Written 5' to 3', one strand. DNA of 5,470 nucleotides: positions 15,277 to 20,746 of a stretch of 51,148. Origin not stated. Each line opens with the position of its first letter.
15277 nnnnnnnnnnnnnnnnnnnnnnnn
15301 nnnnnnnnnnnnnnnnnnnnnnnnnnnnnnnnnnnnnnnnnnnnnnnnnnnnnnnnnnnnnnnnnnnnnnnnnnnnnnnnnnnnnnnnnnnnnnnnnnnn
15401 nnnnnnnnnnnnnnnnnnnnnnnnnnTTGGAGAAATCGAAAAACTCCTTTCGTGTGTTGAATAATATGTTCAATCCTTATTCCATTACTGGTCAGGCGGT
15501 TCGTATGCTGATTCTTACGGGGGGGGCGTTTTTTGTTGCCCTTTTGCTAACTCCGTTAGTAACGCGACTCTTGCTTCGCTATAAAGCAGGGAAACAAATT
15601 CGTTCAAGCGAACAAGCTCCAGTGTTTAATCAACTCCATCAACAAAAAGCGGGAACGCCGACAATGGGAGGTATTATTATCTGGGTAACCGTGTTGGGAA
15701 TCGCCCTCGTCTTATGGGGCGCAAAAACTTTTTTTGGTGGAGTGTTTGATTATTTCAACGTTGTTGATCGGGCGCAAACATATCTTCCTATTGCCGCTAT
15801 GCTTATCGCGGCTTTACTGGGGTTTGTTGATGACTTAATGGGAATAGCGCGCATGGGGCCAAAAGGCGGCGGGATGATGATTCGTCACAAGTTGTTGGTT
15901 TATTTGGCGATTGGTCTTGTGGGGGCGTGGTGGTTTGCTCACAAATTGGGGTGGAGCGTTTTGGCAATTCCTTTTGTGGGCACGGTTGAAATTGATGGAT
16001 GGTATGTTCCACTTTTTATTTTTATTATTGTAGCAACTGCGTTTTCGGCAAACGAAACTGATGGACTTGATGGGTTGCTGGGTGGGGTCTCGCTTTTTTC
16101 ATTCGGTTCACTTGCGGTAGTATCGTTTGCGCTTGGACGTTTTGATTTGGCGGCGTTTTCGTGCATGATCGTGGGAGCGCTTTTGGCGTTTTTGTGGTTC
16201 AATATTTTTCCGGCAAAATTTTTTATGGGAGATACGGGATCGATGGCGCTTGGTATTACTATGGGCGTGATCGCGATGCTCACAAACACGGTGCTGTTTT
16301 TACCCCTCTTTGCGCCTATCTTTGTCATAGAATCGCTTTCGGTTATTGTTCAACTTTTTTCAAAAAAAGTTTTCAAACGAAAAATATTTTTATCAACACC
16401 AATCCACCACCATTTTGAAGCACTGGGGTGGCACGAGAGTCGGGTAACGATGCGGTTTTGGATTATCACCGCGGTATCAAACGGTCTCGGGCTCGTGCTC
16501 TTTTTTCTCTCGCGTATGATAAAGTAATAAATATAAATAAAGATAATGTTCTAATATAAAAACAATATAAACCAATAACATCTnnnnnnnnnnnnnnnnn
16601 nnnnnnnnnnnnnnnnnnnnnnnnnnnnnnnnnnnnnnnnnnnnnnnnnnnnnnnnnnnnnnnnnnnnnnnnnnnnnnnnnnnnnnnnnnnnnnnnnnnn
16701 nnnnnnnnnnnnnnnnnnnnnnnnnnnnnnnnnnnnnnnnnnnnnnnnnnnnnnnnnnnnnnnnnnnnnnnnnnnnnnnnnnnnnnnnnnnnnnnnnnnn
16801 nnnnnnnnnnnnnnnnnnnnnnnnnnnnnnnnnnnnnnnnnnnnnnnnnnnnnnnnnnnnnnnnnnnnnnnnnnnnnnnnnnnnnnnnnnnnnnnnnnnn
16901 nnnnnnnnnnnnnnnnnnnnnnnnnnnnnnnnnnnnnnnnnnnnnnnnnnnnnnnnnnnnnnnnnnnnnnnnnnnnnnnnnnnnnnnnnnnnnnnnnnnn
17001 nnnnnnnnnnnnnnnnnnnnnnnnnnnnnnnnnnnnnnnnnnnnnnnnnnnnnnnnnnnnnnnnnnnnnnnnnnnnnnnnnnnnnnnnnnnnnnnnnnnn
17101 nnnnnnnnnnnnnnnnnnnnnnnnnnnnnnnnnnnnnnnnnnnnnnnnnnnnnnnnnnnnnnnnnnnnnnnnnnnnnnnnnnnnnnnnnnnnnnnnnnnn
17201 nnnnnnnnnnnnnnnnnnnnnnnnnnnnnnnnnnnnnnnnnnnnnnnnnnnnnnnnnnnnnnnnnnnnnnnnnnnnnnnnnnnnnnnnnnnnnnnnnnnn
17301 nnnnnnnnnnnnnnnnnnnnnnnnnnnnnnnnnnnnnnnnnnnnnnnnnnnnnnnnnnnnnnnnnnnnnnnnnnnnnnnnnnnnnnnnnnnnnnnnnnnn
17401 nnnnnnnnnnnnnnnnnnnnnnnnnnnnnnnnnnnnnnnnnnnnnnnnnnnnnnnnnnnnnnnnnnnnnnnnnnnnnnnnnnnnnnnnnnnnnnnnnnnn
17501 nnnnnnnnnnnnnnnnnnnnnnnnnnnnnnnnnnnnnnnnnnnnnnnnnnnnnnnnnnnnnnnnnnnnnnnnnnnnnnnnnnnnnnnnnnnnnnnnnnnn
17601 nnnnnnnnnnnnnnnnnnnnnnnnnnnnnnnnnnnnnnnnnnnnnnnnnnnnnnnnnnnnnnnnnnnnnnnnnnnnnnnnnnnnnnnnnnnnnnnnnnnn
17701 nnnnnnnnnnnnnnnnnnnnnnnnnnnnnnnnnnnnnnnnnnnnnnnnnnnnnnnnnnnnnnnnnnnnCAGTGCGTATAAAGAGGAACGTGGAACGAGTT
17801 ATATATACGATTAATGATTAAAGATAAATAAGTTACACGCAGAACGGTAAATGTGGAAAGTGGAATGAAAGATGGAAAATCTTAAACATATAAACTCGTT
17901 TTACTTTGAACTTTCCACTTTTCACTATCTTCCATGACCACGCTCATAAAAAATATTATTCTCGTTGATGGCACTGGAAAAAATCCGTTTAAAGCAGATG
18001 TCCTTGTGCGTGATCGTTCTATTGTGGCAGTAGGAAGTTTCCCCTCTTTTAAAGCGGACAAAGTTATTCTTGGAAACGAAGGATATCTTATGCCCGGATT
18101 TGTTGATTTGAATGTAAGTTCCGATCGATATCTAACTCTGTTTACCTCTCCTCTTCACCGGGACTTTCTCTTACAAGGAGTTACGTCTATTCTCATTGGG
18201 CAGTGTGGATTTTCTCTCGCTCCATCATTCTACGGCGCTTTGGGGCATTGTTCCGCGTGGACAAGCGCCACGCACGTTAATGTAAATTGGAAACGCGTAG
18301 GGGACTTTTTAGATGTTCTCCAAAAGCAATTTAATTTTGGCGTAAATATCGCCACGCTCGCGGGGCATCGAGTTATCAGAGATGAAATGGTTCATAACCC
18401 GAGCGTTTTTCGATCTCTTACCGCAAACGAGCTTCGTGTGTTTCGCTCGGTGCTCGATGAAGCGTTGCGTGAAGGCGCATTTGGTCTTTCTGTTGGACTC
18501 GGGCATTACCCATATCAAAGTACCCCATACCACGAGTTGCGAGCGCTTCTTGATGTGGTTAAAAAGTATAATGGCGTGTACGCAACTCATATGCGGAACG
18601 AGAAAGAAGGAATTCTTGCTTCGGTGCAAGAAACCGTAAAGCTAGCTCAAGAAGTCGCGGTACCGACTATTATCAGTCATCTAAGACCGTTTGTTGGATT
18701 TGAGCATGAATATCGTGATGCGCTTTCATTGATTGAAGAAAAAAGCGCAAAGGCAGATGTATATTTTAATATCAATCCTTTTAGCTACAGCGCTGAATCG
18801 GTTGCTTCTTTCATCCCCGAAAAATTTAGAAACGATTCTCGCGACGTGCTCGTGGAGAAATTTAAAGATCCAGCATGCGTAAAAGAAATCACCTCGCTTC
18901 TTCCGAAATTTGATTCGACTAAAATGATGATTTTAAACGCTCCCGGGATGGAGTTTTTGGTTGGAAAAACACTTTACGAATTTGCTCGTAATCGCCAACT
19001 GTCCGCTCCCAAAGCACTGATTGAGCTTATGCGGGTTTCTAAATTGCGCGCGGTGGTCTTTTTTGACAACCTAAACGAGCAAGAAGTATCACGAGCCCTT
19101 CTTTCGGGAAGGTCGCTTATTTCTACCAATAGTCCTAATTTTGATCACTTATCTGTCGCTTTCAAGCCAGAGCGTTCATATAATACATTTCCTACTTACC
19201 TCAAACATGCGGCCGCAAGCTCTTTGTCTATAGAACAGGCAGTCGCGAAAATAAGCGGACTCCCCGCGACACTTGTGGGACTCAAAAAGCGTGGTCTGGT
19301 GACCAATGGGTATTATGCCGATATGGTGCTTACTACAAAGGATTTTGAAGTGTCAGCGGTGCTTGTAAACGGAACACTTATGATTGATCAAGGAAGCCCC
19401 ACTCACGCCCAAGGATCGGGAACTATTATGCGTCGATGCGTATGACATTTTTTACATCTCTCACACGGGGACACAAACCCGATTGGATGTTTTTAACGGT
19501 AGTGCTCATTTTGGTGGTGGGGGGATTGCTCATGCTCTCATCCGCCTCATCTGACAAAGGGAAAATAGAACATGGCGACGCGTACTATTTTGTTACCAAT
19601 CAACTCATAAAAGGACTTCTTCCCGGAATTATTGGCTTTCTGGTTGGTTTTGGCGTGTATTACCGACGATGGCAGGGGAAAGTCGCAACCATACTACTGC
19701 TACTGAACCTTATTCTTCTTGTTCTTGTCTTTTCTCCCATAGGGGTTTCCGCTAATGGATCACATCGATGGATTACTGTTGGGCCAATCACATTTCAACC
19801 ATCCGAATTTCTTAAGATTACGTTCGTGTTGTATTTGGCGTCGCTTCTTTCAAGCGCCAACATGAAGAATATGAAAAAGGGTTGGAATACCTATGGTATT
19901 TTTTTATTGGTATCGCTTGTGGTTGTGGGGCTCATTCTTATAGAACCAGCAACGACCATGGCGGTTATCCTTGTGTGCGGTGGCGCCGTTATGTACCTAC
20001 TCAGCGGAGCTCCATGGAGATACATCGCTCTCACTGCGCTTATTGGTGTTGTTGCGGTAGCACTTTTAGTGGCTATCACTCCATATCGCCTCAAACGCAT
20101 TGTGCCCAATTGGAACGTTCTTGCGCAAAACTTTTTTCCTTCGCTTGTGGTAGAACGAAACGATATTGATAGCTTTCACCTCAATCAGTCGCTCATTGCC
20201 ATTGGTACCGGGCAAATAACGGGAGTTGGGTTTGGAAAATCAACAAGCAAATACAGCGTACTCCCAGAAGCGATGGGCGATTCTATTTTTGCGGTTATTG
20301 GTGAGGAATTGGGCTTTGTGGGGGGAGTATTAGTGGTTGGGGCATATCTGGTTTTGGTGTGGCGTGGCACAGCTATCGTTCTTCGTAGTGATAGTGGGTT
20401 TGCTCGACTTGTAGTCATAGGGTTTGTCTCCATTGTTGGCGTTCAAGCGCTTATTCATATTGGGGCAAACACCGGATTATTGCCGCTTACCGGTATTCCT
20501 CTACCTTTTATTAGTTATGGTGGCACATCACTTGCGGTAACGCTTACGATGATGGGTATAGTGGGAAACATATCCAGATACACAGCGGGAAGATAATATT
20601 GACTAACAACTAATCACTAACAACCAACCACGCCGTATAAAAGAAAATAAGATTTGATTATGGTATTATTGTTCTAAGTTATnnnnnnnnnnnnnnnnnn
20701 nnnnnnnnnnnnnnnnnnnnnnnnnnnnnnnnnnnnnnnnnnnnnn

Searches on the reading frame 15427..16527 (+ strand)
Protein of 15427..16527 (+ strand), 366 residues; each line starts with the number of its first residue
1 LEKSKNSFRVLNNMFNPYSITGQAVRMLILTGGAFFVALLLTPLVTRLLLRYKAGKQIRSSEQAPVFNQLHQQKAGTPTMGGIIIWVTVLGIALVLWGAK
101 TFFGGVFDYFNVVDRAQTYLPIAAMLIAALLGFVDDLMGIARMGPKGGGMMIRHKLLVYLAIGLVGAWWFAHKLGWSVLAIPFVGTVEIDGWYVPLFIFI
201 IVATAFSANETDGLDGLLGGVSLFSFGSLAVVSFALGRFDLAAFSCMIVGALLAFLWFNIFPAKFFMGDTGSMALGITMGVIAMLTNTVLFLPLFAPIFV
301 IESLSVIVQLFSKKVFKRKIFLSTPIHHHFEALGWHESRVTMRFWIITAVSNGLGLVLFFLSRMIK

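Call 81: search_protein_families(library=pfam, proteins=[window:15427-16527:+], max_evalue=0.00001)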
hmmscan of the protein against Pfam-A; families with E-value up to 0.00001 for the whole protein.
window:15427-16527:+ (366 aa): 1 family
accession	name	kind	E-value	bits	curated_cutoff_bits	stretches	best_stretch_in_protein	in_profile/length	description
PF00953.26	Glycos_transf_4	-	7.8e-28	97.9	27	1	122-285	5-158/160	Glycosyl transferase family 4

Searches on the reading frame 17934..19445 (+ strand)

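Call 67: search_protein_families(library=pfam, proteins=[window:17934-19445:+], max_evalue=0.00001)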
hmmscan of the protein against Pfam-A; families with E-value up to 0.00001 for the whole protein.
window:17934-19445:+ (503 aa): 1 family
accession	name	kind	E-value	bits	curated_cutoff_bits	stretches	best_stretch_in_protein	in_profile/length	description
PF01979.26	Amidohydro_1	-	5.2e-09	36.2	25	0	423-482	264-344/345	Amidohydrolase family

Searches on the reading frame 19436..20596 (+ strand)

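Call 67: search_protein_families(library=pfam, proteins=[window:19436-20596:+], max_evalue=0.00001)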
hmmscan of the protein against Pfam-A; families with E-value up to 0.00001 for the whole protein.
window:19436-20596:+ (386 aa): 1 family
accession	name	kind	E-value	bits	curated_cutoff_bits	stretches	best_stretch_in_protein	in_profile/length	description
PF01098.24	FTSW_RODA_SPOVE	-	1.9e-84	284.1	26.4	1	17-383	2-354/356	Cell cycle protein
